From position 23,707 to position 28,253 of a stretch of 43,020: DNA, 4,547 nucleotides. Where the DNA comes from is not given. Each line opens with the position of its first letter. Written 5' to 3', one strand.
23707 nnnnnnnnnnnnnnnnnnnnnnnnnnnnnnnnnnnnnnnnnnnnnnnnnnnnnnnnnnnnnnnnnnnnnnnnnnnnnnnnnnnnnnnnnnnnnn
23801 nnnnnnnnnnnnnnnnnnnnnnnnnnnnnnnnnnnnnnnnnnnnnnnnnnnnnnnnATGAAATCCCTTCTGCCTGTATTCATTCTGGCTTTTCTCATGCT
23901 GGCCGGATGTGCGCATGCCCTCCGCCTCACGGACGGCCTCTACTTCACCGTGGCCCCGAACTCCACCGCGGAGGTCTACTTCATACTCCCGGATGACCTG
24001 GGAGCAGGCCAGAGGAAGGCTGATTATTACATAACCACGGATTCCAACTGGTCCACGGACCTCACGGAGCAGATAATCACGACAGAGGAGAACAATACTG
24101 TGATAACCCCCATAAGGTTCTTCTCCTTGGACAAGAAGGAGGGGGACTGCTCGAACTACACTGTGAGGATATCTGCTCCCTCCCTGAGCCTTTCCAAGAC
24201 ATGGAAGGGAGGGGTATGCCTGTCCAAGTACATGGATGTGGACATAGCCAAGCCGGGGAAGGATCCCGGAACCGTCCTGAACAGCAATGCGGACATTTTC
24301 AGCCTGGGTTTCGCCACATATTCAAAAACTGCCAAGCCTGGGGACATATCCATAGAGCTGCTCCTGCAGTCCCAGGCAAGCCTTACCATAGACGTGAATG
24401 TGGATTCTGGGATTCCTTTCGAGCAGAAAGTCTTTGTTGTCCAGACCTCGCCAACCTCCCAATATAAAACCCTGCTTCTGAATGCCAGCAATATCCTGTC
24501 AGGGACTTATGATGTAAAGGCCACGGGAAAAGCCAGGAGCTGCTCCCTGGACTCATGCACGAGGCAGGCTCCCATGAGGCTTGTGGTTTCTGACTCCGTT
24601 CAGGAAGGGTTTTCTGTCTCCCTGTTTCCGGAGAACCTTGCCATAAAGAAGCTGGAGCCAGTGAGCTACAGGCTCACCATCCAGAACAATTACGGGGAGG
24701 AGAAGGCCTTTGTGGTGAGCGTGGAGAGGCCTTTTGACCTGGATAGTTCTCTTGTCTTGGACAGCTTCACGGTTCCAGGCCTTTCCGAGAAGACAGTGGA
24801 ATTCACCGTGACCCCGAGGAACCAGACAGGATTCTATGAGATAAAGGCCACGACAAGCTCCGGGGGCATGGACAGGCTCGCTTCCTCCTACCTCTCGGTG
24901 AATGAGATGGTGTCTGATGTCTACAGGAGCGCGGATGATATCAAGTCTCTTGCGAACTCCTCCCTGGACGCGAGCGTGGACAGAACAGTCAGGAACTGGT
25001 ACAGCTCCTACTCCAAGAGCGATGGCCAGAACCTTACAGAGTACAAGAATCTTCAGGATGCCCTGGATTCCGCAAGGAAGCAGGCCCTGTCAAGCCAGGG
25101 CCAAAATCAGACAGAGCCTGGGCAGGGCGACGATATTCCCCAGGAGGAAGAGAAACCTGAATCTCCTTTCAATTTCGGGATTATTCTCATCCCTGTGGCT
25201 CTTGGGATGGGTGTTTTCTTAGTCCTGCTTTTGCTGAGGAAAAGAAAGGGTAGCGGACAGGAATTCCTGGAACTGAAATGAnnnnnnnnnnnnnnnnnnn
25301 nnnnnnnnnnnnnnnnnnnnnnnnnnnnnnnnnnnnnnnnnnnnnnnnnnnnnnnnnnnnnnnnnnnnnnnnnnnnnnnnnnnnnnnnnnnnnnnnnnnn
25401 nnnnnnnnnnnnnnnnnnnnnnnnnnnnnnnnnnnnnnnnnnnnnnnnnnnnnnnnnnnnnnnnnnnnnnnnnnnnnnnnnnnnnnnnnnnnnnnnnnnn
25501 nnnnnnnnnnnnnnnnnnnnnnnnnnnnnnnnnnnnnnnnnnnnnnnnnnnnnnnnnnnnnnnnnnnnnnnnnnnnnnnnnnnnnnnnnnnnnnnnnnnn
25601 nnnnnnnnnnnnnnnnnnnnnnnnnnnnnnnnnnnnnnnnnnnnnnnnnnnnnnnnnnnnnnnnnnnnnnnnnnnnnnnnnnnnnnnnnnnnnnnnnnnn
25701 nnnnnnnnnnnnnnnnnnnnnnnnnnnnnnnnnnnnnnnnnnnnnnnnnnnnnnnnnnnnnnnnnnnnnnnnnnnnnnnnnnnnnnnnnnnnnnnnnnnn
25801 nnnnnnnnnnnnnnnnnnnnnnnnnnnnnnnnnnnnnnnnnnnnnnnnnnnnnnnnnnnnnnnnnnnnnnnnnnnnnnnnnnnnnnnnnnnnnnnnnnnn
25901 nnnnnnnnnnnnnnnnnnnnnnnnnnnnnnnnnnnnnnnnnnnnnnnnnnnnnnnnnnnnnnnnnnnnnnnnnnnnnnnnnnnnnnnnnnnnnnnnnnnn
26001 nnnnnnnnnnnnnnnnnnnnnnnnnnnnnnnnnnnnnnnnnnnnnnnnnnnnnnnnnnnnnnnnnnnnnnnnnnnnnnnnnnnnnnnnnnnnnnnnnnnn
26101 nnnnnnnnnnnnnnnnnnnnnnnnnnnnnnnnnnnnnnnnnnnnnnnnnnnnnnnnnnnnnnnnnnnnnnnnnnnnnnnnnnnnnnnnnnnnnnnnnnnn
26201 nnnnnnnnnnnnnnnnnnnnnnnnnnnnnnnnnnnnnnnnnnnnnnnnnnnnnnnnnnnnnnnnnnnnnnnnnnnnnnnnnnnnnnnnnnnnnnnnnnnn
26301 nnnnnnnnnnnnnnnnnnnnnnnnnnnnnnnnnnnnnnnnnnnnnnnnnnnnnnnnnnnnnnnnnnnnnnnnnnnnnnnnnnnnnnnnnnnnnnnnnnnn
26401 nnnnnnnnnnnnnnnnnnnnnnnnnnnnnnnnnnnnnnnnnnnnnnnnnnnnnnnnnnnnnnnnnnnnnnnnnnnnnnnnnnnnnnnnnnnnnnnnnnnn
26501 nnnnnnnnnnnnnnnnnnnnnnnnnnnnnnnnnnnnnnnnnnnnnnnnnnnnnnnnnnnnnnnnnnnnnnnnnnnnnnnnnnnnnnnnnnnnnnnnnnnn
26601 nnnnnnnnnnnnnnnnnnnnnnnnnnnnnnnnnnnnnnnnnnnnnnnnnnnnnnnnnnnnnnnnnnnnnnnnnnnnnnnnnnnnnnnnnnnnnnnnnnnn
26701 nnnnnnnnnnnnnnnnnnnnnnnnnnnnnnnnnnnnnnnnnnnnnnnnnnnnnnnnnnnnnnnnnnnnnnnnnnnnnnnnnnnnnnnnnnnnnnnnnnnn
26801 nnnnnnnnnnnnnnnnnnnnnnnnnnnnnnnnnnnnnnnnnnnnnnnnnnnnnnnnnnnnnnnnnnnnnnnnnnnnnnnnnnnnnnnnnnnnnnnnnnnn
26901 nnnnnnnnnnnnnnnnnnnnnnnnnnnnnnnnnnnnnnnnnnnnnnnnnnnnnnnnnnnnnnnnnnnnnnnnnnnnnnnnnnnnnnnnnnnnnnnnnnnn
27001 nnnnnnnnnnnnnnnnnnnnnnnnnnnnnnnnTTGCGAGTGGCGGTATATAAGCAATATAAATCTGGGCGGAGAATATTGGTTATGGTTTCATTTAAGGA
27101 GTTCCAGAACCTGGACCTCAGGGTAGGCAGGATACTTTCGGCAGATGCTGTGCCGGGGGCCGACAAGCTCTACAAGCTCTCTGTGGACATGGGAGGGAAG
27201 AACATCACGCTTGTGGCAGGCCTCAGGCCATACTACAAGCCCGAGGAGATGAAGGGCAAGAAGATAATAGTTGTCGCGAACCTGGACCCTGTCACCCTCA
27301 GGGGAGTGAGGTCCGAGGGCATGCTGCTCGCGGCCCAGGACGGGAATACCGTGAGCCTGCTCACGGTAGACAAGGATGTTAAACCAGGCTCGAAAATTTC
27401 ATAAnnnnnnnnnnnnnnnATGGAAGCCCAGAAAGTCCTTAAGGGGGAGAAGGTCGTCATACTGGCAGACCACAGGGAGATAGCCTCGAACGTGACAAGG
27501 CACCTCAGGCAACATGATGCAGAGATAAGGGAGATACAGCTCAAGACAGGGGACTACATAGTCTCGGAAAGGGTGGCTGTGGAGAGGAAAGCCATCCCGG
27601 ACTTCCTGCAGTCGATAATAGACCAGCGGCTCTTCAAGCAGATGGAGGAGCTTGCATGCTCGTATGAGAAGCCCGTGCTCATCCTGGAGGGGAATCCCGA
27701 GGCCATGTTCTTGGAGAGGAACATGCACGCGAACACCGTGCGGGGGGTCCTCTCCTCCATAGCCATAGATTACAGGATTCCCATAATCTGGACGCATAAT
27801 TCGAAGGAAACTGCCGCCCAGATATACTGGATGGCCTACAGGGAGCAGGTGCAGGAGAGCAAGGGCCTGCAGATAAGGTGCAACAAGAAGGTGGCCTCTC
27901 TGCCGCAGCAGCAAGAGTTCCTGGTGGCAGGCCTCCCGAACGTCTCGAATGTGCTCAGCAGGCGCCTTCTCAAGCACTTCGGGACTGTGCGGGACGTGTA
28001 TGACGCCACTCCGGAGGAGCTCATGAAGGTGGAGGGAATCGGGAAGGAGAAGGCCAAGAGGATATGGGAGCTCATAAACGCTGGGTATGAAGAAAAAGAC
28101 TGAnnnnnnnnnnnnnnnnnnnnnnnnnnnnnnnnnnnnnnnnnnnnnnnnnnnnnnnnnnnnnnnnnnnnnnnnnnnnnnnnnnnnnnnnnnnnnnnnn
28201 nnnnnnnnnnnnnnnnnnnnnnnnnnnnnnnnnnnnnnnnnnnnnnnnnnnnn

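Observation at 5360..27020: A 21.7-kb island of 14 consecutive surface-exposed proteins: candidate undescribed pilus-linked adhesion or attachment system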

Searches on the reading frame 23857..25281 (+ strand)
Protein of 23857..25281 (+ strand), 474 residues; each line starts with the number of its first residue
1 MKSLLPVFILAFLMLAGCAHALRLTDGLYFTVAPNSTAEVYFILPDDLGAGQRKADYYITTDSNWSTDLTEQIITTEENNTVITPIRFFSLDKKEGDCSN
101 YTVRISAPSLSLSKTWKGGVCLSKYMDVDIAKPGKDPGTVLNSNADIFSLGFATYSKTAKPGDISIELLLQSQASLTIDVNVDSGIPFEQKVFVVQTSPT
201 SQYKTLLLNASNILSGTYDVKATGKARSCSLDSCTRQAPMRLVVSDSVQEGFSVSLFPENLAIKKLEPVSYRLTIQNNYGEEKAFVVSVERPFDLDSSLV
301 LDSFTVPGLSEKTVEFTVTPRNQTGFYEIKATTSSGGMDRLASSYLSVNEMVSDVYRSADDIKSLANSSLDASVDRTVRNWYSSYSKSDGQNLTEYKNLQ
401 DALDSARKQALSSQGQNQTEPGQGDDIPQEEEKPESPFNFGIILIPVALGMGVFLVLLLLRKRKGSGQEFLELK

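Call 6: search_protein_families(library=pfam, proteins=[window:23857-25281:+], max_evalue=0.1)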
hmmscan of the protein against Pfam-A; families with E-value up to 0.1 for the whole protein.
window:23857-25281:+ (474 aa): 2 families
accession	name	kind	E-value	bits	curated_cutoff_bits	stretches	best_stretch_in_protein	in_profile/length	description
PF19762.4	DUF6249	-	0.054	13.9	33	0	424-458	40-76/104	Domain of unknown function (DUF6249)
PF10467.15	Inhibitor_I48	-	0.07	13.5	21.3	0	309-340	83-114/142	Peptidase inhibitor clitocypin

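Call 23: search_protein_families(library=ncbifam, proteins=[window:23857-25281:+], max_evalue=0.1)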
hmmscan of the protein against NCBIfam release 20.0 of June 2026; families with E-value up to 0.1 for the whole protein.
window:23857-25281:+ (474 aa): 2 families
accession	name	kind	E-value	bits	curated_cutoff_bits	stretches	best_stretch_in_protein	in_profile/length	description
NF033444.1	BREX_PglZ_5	exception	0.0019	16.3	250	1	323-405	238-322/704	BREX-5 system phosphatase PglZ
TIGR01451.2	B_ant_repeat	repeat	0.0071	16.3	24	1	267-306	12-50/53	DUF11 type repeat protein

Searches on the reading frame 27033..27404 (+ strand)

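Call 6: search_protein_families(library=pfam, proteins=[window:27033-27404:+], max_evalue=0.1)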
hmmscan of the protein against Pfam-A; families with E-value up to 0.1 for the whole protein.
window:27033-27404:+ (123 aa): 1 family
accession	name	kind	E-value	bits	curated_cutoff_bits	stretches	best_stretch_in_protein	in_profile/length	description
PF01588.26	tRNA_bind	-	8.5e-31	106.4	27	1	29-121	1-96/96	Putative tRNA binding domain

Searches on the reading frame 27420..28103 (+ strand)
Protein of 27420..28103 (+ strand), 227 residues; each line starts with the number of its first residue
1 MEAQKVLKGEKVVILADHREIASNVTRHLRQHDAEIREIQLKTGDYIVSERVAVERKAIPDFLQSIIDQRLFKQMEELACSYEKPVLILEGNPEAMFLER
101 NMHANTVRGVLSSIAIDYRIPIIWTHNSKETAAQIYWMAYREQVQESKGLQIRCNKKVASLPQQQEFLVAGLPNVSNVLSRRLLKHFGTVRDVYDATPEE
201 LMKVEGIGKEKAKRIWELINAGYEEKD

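Call 6: search_protein_families(library=pfam, proteins=[window:27420-28103:+], max_evalue=0.1)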
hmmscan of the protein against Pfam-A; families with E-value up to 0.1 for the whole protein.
window:27420-28103:+ (227 aa): 9 families
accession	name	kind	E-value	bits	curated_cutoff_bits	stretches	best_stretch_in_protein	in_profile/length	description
PF02732.21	ERCC4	-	3.5e-31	108.4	24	1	17-136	2-138/140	ERCC4 domain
PF14520.12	HHH_5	-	1.7e-09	38.5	27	1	171-215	6-51/57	Helix-hairpin-helix domain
PF12826.13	HHH_2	-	3.5e-08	33.9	27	1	170-217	6-53/64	Helix-hairpin-helix motif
PF00633.29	HHH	-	9.1e-07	28.9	24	1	192-215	4-27/30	Helix-hairpin-helix motif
PF20582.4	UPF0758_N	-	0.00043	20.7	27.1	1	179-212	44-76/77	UPF0758 N-terminal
PF12836.13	HHH_3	-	0.0025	18.3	27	1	195-217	10-32/65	Helix-hairpin-helix motif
PF01206.22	TusA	-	0.0052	17.1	28.6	1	5-47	23-65/70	Sulfurtransferase TusA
PF10226.14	CCDC85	-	0.05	13.7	23.8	1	8-40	28-60/192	CCDC85 family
PF14716.13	HHH_8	-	0.062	14.1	30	0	197-222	46-71/73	Helix-hairpin-helix domain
